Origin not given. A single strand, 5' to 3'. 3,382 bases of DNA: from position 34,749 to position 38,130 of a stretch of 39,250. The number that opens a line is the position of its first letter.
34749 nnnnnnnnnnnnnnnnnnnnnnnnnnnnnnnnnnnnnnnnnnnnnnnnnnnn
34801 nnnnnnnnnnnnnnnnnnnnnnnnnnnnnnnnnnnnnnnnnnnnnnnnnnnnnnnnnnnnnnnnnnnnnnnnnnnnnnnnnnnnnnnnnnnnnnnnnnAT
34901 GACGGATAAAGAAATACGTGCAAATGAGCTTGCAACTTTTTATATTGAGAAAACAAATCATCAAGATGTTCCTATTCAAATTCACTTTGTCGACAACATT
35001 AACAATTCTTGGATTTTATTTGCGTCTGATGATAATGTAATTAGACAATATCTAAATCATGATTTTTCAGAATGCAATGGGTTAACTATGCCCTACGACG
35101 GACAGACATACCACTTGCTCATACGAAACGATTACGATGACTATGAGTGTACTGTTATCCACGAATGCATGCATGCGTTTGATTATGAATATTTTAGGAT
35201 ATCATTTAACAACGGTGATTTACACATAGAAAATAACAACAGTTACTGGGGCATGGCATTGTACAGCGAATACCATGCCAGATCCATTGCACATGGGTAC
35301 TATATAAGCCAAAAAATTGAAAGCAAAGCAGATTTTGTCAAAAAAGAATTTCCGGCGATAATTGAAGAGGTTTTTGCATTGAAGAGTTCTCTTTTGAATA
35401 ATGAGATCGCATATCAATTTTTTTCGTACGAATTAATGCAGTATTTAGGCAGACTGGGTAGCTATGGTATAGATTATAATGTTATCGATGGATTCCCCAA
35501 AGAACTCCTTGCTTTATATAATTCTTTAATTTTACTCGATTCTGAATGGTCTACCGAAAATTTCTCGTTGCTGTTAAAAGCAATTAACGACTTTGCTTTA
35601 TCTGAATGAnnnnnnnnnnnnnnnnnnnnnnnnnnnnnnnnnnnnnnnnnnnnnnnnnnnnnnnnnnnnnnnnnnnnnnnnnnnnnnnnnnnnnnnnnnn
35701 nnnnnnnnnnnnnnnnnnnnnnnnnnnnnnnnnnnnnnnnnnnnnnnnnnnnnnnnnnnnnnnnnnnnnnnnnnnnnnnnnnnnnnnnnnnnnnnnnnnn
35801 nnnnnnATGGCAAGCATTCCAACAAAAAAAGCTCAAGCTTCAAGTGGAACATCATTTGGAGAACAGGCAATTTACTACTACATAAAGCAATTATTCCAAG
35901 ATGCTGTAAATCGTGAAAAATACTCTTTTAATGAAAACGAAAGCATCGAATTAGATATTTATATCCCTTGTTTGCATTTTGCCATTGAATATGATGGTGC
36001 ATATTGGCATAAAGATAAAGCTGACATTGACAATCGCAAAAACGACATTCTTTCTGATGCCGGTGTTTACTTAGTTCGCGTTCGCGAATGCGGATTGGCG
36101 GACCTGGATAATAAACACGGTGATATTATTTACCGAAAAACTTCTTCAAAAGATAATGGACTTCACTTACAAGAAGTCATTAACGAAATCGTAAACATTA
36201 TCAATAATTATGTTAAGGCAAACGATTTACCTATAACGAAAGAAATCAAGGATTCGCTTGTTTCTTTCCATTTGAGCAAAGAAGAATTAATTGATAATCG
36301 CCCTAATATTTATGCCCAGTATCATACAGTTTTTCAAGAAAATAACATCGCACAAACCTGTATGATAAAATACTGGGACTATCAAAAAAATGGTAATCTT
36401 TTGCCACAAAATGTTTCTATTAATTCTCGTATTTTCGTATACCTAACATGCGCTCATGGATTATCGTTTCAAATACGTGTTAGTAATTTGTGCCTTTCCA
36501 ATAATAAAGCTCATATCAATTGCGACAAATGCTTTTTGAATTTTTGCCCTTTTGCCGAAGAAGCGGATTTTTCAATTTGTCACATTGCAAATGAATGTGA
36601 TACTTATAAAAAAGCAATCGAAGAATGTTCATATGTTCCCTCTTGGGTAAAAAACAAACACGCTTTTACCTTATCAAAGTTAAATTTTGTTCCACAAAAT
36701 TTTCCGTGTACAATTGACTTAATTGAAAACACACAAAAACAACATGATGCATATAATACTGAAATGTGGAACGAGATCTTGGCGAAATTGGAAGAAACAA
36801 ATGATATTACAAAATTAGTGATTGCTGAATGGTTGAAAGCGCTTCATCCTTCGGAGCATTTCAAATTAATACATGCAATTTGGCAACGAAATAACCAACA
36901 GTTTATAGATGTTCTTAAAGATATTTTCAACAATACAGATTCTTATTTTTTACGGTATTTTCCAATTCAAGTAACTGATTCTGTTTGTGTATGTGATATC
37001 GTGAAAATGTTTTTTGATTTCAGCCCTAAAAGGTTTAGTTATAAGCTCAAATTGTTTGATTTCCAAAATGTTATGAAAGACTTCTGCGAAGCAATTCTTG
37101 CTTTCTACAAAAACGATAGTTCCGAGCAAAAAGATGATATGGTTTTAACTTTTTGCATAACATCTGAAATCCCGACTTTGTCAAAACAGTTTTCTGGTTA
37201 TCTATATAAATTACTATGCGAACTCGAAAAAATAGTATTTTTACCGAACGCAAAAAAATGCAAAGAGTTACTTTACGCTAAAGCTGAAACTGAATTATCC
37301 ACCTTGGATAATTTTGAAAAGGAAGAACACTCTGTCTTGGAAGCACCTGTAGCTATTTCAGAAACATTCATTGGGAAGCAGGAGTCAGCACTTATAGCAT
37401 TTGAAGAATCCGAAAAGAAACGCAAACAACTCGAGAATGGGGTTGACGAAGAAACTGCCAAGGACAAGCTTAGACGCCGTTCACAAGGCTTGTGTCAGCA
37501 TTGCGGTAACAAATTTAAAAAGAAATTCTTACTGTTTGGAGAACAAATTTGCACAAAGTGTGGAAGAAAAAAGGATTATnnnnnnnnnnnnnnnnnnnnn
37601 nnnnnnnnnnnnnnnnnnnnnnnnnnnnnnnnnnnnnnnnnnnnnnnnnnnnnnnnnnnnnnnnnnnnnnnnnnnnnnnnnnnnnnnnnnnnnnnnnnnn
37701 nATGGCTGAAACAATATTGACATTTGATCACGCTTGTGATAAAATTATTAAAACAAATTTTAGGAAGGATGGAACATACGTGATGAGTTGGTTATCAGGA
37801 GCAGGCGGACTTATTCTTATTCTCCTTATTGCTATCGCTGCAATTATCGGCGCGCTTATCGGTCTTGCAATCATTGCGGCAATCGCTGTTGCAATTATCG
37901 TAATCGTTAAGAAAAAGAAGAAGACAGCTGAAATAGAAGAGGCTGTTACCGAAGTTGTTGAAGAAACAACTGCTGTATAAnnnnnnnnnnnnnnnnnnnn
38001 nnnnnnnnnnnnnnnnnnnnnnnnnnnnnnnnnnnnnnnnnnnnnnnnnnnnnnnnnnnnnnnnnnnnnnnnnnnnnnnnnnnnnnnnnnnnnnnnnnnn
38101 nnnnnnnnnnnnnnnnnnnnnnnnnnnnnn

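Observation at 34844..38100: Low-GC three-gene islet between tRNA-Arg(CCT) and ppdK: candidate undescribed protease + nuclease + membrane-peptide module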

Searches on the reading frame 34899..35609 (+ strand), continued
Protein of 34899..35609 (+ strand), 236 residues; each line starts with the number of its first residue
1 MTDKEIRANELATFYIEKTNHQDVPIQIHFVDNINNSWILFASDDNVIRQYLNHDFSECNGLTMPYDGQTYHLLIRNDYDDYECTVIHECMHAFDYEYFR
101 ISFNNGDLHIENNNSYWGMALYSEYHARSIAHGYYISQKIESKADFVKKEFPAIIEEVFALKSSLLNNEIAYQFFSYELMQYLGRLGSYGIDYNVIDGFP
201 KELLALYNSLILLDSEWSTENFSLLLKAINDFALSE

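Call 42: search_solved_structures(query=A3, max_evalue=10, show_alignments=3)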
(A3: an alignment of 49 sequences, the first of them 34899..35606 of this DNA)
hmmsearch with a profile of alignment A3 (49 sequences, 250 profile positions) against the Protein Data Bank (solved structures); distinct sequences matched with E-value up to 10: 23.
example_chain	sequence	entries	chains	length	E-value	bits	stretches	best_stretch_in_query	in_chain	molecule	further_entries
8gym_tf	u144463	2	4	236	0.02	17.7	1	160-239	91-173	NDUTT15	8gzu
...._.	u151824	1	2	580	0.055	16.2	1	160-246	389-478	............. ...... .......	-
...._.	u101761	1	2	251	0.17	14.7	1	86-117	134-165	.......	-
4n5t_A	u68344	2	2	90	0.43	13.3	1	178-208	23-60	Protein Mdm4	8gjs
4rxz_A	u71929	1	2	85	0.55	13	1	174-226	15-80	Protein Mdm4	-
3dac_M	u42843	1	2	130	0.56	13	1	178-225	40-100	Mdm4 protein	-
3lbj_E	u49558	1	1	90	0.56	12.9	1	174-226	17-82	Protein Mdm4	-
2mwy_A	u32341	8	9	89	0.56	12.9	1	174-226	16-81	Protein Mdm4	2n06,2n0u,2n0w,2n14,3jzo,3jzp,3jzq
8ia5_A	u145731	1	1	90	0.56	12.9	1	174-226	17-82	Protein Mdm4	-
3dab_A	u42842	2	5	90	0.56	12.9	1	174-226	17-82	Mdm4 protein | Protein Mdm4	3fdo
6v4h_A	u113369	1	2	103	0.58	12.9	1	178-208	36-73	Protein Mdm4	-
6v4e_A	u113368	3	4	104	0.59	12.9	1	178-208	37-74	Protein Mdm4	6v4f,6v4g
7c3q_A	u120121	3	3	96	0.64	12.8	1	173-225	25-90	Protein Mdm4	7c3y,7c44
8hdg_D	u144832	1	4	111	0.65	12.7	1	171-225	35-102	Uncharacterized protein DKFZp686B01123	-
2z5t_M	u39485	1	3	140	0.68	12.7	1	178-208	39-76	Mdm4 protein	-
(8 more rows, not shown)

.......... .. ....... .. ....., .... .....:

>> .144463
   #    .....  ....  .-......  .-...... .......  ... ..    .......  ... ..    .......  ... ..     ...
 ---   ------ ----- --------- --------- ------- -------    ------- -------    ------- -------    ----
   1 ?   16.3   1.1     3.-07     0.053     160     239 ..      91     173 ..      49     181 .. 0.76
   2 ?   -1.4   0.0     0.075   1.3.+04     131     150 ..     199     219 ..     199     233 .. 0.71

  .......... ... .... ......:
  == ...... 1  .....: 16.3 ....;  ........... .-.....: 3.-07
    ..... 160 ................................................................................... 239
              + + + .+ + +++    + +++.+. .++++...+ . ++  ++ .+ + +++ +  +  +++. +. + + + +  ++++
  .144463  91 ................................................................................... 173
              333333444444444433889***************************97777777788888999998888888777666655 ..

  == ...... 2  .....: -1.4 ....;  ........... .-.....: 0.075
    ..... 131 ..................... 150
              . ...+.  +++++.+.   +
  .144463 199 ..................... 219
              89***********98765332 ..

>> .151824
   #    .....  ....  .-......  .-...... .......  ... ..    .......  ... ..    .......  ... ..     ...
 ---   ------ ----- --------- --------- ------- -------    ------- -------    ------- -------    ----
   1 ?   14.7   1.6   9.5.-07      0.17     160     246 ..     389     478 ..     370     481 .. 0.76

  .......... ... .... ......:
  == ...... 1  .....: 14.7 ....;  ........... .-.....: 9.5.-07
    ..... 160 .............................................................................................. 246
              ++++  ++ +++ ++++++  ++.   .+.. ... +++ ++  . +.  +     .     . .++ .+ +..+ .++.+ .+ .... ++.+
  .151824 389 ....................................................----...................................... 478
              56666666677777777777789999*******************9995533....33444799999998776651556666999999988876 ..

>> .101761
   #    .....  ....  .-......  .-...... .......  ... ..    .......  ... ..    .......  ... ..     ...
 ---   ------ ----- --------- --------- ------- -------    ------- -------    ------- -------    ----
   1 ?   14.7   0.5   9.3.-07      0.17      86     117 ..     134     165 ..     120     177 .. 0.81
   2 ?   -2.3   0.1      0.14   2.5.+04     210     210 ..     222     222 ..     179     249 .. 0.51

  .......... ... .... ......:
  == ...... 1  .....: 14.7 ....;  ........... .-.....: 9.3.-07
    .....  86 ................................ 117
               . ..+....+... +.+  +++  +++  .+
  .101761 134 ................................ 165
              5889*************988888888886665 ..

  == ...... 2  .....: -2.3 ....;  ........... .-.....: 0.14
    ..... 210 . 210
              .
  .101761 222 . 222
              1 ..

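Call 50: find_encoding_contigs(protein=P0046, flank=6000, max_places=4)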
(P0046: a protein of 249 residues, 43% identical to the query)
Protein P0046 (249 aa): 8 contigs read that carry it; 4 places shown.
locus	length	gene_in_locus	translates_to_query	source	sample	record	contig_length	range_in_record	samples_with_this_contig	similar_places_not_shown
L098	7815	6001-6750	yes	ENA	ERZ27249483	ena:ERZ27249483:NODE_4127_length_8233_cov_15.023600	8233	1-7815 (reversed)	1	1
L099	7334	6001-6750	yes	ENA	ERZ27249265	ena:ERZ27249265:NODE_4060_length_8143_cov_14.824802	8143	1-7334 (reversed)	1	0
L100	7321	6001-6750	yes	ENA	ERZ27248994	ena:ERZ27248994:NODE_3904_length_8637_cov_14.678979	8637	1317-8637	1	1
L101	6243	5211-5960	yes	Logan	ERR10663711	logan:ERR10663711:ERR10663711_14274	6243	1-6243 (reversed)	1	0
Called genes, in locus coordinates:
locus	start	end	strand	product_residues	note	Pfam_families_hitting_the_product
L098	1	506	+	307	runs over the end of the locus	?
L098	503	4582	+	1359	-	PF04851:ResIII, PF07669:Eco57I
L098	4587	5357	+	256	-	-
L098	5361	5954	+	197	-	-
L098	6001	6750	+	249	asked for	-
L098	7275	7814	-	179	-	?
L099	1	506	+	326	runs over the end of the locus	-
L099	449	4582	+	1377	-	PF04851:ResIII, PF07669:Eco57I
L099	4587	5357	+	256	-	-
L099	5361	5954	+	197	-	-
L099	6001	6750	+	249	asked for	-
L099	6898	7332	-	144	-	?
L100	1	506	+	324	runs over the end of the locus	-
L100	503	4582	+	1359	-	PF04851:ResIII, PF07669:Eco57I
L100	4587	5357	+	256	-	-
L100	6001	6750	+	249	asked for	-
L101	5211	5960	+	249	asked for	-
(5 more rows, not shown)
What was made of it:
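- A distant ORF1 homolog lies after a ResIII+Eco57I restriction gene (call 50).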

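Call 54: search_protein_families(library=pfam, proteins=[L098:4587-5354:+, L098:5361-5951:+, L016:8845-10473:+, L012:5725-8079:+], max_evalue=0.1)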
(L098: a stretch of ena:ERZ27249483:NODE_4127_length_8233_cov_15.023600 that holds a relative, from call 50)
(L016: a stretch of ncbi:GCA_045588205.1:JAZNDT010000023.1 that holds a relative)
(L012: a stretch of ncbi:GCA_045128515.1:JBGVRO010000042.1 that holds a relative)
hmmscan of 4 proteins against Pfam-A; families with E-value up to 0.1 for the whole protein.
L098:4587-5354:+ (256 aa): 1 family
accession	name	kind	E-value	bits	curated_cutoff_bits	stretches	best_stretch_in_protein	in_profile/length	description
PF18656.6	DUF5633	-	0.093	13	23.6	0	104-123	10-30/41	Family of unknown function (DUF5633)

L098:5361-5951:+ (197 aa): 1 family
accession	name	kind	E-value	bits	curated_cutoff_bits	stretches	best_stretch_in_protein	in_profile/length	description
PF24671.2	DRC7_C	-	0.053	14.1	28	1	34-105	11-82/109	Dynein regulatory complex subunit 7 C-terminal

L016:8845-10473:+ (543 aa): 4 families
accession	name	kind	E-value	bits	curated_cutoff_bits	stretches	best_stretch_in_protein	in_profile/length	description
PF21817.3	CapR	-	3.5e-25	88.4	24.2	5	493-533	19-67/67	CapR homology domain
PF14311.12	DUF4379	-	4.8e-20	72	24.5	5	370-405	20-55/56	Probable Treble clef zinc finger domain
PF05265.19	DUF723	-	1.8e-08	34.6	20.9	2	12-65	7-59/60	Protein of unknown function (DUF723)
PF13963.11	Transpos_assoc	-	2.1e-05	25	27.7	0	91-116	21-46/74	Transposase-associated domain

L012:5725-8079:+ (785 aa): 2 families
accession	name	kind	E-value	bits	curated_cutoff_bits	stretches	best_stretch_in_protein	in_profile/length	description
PF14311.12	DUF4379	-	1.8e-06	28.5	24.5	1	186-242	1-54/56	Probable Treble clef zinc finger domain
PF18741.7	MTES_1575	-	0.038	14.5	38.2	0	47-94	27-78/96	REase_MTES_1575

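Call 55: search_protein_families(library=padloc, proteins=[L098:4587-5354:+, L098:5361-5951:+, L016:8845-10473:+, L012:5725-8079:+], max_evalue=0.1)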
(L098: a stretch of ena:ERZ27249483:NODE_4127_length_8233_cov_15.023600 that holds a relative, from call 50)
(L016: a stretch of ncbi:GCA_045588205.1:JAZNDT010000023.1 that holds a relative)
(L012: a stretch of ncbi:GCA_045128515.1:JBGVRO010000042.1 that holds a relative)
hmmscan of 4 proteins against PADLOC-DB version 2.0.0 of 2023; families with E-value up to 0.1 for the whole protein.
L098:4587-5354:+ (256 aa): 0 families

L098:5361-5951:+ (197 aa): 0 families

L016:8845-10473:+ (543 aa): 0 families

L012:5725-8079:+ (785 aa): 1 family
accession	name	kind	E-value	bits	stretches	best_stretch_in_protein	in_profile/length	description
PDLC03210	mREase_II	-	0.0017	15.7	1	46-111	52-105/294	Type II methyl-directed restriction enzyme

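Call 63: find_related_loci(query=A1, collection=viral_contigs, flank=6000)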
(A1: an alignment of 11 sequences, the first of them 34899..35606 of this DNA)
Query A1 (236 aa) in viral_contigs; peptide patterns used: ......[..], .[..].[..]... (x = any residue, [..] = any of these).
130 stretches matched a pattern, but none encodes a relative of the query by tblastn (E <= 1e-3).

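Call 69: fold_search(model_id=the predicted structure, library=viral)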
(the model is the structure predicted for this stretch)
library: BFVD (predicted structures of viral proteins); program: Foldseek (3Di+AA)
matches with E <= 10: 119; with E <= 0.001: 1
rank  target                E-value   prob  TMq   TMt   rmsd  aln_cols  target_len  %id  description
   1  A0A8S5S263            9.5e-05  1.00  0.55  0.55   6.2       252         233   16  Lethal factor [Siphoviridae sp. ctCIv11]
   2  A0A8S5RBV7            2.7e-03  1.00  0.53  0.50   7.4       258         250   13  Peptidase [virus sp. ctmTa7]
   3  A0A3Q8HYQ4            6.3e-01  0.21  0.31  0.14  20.3       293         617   12  (no name in the UniProt tables at hand)
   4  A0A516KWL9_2          1.0e+00  0.15  0.29  0.09  19.1       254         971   15  (no name in the UniProt tables at hand)
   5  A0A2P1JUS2            1.3e+00  0.23  0.33  0.40   8.7       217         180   13  Uncharacterized protein [Bacillus phage Anath]
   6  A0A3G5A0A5            1.3e+00  0.30  0.43  0.31  10.1       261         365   14  Uncharacterized protein [Gaeavirus sp.]
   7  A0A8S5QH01            1.5e+00  0.15  0.31  0.30  12.8       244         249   14  Uncharacterized protein [Siphoviridae sp. ctr8v12]
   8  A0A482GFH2            1.5e+00  0.04  0.16  0.15  25.7       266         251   15  (no name in the UniProt tables at hand)
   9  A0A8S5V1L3            1.7e+00  0.21  0.17  0.36  11.3        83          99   22  SprT-like family protein [Myoviridae sp. ctJ2i1]
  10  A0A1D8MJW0            2.1e+00  0.05  0.14  0.11  18.3       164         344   10  Putative rep protein [uncultured virus]
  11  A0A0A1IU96            2.3e+00  0.11  0.27  0.07  12.8       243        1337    9  Putative internal (Core) protein [Pseudomonas phage vB_PaeP_PAO1_Ab05]
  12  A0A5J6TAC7            2.4e+00  0.12  0.29  0.35  11.8       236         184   14  Peptidase [Bacillus phage 019DV002]
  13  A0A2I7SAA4            2.7e+00  0.04  0.20  0.19  13.2       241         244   11  (no name in the UniProt tables at hand)
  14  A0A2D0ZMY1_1          2.7e+00  0.03  0.17  0.08  17.6       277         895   12  (no name in the UniProt tables at hand)
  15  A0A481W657            3.0e+00  0.30  0.23  0.57   9.5        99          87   16  Type II toxin-antitoxin system HipA family toxin [Fusobacterium phage Fnu1]
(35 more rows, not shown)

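Call 92: search_dna_similar(query=window:34899-35606:+, collection=phages, mode=protein, max_rows=10, max_evalue=0.01)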
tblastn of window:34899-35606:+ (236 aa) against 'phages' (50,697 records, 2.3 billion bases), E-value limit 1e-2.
No match.

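Call 94: search_dna_similar(query=window:34899-35606:+, collection=plasmids, mode=protein, max_rows=8, max_evalue=0.01)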
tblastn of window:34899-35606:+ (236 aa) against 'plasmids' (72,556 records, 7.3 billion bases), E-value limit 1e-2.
No match.

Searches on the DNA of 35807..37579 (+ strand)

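Call 43: search_rna_families(sources=[L009, L012, L017], threshold=evalue, max_evalue=0.1)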
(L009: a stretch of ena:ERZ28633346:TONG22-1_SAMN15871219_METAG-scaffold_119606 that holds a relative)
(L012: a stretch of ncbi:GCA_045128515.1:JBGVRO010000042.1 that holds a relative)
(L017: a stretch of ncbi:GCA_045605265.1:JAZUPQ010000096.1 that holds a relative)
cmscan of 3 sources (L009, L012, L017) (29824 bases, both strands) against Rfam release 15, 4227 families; matches with E-value up to 0.1: 3.
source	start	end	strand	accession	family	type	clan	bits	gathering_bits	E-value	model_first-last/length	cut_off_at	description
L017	7869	7940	+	RF00005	tRNA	Gene; tRNA;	CL00001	57.7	29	3.5e-10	1-71/71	no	tRNA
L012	4359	4430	+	RF00005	tRNA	Gene; tRNA;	CL00001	54.8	29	2.3e-09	1-71/71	no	tRNA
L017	7389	7475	-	RF01675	CrcZ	Gene; sRNA;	-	23.1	95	0.017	278-377/398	no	Pseudomonas sRNA CrcZ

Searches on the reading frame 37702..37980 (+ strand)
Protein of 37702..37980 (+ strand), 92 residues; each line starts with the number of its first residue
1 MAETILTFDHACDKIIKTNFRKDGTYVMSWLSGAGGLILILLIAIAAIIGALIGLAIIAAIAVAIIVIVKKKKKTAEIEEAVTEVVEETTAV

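Call 4: search_protein_families(library=pfam, proteins=[window:37702-37980:+], max_evalue=1)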
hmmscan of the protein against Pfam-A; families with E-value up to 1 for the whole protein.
window:37702-37980:+ (92 aa): 5 families
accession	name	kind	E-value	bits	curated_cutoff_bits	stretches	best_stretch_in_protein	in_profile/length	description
PF14256.11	YwiC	-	0.0033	18.1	25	1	11-76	44-106/126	YwiC-like protein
PF20990.2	DUF2207_C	-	0.03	14.5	33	1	20-69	127-185/247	Predicted membrane protein (DUF2207) C-terminal domain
PF06109.18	HlyE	-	0.032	14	25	1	34-84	192-243/333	Haemolysin E (HlyE)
PF00335.26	Tetraspanin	-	0.17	11.9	32.1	0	52-89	82-119/225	Tetraspanin family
PF02937.20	COX6C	-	0.33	11.5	22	1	46-77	16-47/70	Cytochrome c oxidase subunit VIc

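Call 5: search_protein_families(library=padloc, proteins=[window:37702-37980:+], max_evalue=1)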
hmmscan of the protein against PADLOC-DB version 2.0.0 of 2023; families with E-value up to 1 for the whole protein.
window:37702-37980:+ (92 aa): 1 family
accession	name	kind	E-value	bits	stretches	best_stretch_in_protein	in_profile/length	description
PDLC03841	LeoBC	-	0.0084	13.3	1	18-87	448-522/601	-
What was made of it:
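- On Named anti-phage defence systems (PADLOC-DB 2.0): ORF3 gives only LeoBC at E 0.0084 over its hydrophobic stretch (call 5).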

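Call 9: search_protein_families(library=ncbifam, proteins=[window:37702-37980:+], max_evalue=1)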
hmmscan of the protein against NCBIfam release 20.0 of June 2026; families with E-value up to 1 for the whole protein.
window:37702-37980:+ (92 aa): 4 families
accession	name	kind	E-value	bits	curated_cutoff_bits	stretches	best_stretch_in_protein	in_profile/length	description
NF047510.1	LIC_10190_fam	subfamily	0.023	13.4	100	1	10-80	19-84/424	LIC_10190 family membrane protein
NF049923.1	PTSGlctlSorbSrlA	equivalog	0.033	14.1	150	1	19-63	14-57/179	PTS glucitol/sorbitol transporter subunit IIC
NF033634.1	SLATT_1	domain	0.28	11.1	41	1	19-68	18-67/132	SLATT domain-containing protein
NF047333.1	Chlam_inc_CT214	subfamily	0.68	9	90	1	43-88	23-68/500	CT214 family putative inclusion membrane protein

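Call 10: search_protein_families(library=phrogs, proteins=[window:37702-37980:+], max_evalue=1)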
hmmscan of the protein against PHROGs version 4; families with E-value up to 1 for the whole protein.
window:37702-37980:+ (92 aa): 4 families
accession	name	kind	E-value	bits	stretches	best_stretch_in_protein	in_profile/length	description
phrog_25992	-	unknown function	0.0027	18.9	1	14-76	24-93/120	-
phrog_25076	-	moron, auxiliary metabolic gene and host takeover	0.0091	16.9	1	38-84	7-53/120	membrane protein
phrog_2203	-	moron, auxiliary metabolic gene and host takeover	0.044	14.9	1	38-79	111-152/166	membrane protein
phrog_944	-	moron, auxiliary metabolic gene and host takeover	0.093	13.4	1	29-79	134-196/235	membrane protein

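Call 66: find_homologous_proteins(query=window:37702-37977:+, max_evalue=0.01)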
Query window:37702-37977:+: 89 candidates shared short words with the query, none scored E <= 0.01.

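Call 68: find_related_loci(query=window:37702-37977:+, collection=viral_contigs, flank=5000)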
Query window:37702-37977:+ (92 aa) in viral_contigs; peptide patterns used: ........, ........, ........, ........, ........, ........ (x = any residue, [..] = any of these).
206 stretches matched a pattern, but none encodes a relative of the query by tblastn (E <= 1e-3).
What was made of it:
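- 37702..37980 (+): ORF3, 92 aa; orphan small membrane protein inside a segment unique to the window (37627-38212). No homolog found (call 66) and none in viral contigs (call 68).
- Tried and rejected: ORF3 homolog searches found none (calls 66, 68).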
